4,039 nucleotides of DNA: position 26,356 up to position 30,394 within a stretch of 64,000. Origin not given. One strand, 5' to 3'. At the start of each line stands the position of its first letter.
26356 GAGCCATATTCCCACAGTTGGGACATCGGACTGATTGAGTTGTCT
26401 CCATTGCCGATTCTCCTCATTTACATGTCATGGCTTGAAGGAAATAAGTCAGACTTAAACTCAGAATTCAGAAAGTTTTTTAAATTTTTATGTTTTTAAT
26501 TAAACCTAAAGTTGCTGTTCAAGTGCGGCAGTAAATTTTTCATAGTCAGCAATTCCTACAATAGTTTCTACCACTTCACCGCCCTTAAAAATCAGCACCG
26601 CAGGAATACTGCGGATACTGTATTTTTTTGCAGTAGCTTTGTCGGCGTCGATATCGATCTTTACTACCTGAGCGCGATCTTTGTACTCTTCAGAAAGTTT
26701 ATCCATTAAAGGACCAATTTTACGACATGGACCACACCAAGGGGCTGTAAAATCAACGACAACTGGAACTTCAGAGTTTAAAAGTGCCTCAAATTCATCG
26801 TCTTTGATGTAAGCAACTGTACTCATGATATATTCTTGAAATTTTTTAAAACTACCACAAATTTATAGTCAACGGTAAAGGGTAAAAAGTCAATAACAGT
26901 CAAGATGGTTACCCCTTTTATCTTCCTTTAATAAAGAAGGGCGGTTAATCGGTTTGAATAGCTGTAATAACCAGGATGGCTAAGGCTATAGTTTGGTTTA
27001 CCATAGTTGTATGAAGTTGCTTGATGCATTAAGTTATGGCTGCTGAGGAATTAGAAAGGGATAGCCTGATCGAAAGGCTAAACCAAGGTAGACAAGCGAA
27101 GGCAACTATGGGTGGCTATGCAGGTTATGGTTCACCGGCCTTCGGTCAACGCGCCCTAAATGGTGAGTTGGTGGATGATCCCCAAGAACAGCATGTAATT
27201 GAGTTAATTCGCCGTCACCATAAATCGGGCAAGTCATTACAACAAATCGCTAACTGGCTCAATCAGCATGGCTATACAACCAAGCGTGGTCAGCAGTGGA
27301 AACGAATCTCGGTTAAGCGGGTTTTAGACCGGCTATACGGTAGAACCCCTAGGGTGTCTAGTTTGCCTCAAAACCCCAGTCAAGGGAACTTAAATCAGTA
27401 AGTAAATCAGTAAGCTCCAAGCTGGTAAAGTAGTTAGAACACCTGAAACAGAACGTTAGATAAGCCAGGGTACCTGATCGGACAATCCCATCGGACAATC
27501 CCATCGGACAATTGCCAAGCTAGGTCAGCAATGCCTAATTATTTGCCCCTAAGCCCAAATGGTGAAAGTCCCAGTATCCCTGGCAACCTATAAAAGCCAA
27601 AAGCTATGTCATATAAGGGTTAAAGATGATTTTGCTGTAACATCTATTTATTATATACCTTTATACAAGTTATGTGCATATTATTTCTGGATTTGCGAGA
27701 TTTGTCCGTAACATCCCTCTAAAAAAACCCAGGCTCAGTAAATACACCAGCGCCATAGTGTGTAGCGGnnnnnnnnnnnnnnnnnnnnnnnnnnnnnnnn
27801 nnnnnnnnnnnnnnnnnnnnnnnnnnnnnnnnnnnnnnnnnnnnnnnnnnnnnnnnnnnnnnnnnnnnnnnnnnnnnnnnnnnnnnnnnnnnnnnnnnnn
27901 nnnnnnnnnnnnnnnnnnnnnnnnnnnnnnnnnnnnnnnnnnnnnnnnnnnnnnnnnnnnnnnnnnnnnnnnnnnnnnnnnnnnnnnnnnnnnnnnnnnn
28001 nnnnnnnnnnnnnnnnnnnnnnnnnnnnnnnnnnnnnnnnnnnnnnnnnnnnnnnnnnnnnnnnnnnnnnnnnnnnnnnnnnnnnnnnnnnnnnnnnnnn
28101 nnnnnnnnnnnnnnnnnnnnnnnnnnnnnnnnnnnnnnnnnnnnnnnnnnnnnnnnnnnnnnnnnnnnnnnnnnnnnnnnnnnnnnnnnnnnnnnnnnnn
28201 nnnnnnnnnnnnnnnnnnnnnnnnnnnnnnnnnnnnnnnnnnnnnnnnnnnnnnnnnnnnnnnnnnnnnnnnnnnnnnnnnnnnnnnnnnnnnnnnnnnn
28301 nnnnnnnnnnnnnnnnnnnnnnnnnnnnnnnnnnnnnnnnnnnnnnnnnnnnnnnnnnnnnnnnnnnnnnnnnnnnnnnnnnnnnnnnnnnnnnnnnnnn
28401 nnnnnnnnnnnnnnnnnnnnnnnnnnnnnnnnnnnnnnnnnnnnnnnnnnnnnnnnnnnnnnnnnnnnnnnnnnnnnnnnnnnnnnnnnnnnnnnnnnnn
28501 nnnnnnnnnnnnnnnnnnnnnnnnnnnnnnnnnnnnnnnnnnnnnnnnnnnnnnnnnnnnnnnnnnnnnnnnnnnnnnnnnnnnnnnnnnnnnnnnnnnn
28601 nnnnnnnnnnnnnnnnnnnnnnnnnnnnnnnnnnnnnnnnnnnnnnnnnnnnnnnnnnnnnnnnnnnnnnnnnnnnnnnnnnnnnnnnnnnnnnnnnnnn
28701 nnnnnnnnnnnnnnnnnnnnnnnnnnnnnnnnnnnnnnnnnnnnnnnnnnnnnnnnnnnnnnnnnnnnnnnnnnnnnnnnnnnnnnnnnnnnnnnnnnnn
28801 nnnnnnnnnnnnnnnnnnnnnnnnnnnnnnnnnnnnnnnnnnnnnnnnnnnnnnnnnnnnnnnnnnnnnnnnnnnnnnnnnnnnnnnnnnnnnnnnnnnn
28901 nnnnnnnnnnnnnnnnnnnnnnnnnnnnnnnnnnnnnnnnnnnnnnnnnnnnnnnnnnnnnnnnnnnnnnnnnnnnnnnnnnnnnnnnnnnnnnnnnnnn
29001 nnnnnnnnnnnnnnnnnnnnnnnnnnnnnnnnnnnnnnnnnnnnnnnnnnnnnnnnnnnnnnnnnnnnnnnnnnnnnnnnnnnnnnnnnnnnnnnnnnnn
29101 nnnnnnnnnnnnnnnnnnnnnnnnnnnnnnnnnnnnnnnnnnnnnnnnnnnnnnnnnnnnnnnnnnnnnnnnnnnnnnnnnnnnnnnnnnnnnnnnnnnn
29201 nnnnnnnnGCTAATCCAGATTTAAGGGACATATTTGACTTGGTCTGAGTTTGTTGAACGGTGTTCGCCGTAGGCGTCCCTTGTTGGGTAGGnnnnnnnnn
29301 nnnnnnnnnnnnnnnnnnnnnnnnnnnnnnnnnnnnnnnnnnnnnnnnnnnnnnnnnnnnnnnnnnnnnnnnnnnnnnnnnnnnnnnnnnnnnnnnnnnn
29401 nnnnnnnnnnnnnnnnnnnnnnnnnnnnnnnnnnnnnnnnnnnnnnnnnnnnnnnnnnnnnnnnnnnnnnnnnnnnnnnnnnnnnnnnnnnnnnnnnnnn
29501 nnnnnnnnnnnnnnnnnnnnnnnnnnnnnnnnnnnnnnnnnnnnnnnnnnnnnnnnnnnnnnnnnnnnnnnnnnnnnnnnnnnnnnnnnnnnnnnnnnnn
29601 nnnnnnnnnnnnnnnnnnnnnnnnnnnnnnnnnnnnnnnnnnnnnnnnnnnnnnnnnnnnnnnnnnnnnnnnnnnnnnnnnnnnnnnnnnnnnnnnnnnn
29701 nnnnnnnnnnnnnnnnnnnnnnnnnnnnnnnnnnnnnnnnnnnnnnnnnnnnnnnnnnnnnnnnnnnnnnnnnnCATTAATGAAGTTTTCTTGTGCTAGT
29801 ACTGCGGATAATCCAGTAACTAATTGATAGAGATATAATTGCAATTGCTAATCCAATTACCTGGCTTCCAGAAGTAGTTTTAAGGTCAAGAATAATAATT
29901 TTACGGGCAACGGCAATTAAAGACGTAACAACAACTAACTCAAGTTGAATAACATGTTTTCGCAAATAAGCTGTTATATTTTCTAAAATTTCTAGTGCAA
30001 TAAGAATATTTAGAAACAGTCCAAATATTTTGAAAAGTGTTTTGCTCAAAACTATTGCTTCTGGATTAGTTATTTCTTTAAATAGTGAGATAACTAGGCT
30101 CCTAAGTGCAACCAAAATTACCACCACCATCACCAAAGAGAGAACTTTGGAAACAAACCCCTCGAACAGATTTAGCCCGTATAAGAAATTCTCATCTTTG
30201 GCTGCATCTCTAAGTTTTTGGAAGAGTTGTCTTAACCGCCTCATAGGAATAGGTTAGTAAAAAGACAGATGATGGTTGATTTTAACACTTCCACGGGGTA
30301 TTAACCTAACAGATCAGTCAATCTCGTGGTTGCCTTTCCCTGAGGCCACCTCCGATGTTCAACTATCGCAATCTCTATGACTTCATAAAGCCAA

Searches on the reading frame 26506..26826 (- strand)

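Call 37: search_protein_families(library=pfam, proteins=[window:26506-26826:-], max_evalue=0.001)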
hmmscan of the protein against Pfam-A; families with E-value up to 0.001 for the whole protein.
window:26506-26826:- (106 aa): 10 families
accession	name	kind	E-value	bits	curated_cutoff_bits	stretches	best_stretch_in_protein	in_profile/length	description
PF00085.26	Thioredoxin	-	5.2e-28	97.5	23.5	1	4-103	2-102/103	Thioredoxin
PF13098.12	Thioredoxin_2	-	1.2e-10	42.1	27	1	19-102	5-104/104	Thioredoxin-like domain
PF13905.12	Thioredoxin_8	-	1.6e-06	28.8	27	1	21-69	3-53/94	Thioredoxin-like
PF14595.12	Thioredoxin_9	-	1e-05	25.9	25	1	16-82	39-106/129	Thioredoxin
PF13899.12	Thioredoxin_7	-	4.4e-05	24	27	1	10-81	8-82/83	Thioredoxin-like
PF07449.17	HyaE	-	5.5e-05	23.6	22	1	46-97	55-107/108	Hydrogenase-1 expression protein HyaE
PF00578.27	AhpC-TSA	-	9.5e-05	22.8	26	1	20-69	26-77/124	AhpC/TSA family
PF05768.20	Glrx-like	-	0.00049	20.8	26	0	26-79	5-55/77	Glutaredoxin-like domain (DUF836)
PF04756.19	OST3_OST6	-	0.00063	19.7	27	1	6-82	15-104/294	OST3 / OST6 family, transporter family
PF08534.16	Redoxin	-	0.00087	19.5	26.6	0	21-64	30-75/148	Redoxin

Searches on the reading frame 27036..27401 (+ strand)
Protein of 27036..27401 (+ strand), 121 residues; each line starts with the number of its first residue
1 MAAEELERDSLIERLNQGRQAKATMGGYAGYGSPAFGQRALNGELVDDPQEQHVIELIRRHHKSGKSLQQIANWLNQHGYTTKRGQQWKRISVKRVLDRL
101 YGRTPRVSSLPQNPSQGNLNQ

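Call 37: search_protein_families(library=pfam, proteins=[window:27036-27401:+], max_evalue=0.001)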
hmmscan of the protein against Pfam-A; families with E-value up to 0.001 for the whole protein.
window:27036-27401:+ (121 aa): 2 families
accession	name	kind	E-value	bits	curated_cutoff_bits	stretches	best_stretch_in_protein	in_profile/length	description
PF07508.19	Recombinase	-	2.3e-08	34.6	21.1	1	49-98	1-50/102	Recombinase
PF20552.4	HTH_62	-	0.00093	19.6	27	0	58-100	27-70/72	Recombinase-like helix-turn-helix domain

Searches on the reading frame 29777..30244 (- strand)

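Call 37: search_protein_families(library=pfam, proteins=[window:29777-30244:-], max_evalue=0.001)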
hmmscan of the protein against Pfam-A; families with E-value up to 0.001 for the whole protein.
window:29777-30244:- (155 aa): 1 family
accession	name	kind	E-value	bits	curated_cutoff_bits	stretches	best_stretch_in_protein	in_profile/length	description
PF06146.17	PsiE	-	4.5e-34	117.7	23.9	1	30-150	1-121/122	Phosphate-starvation-inducible E family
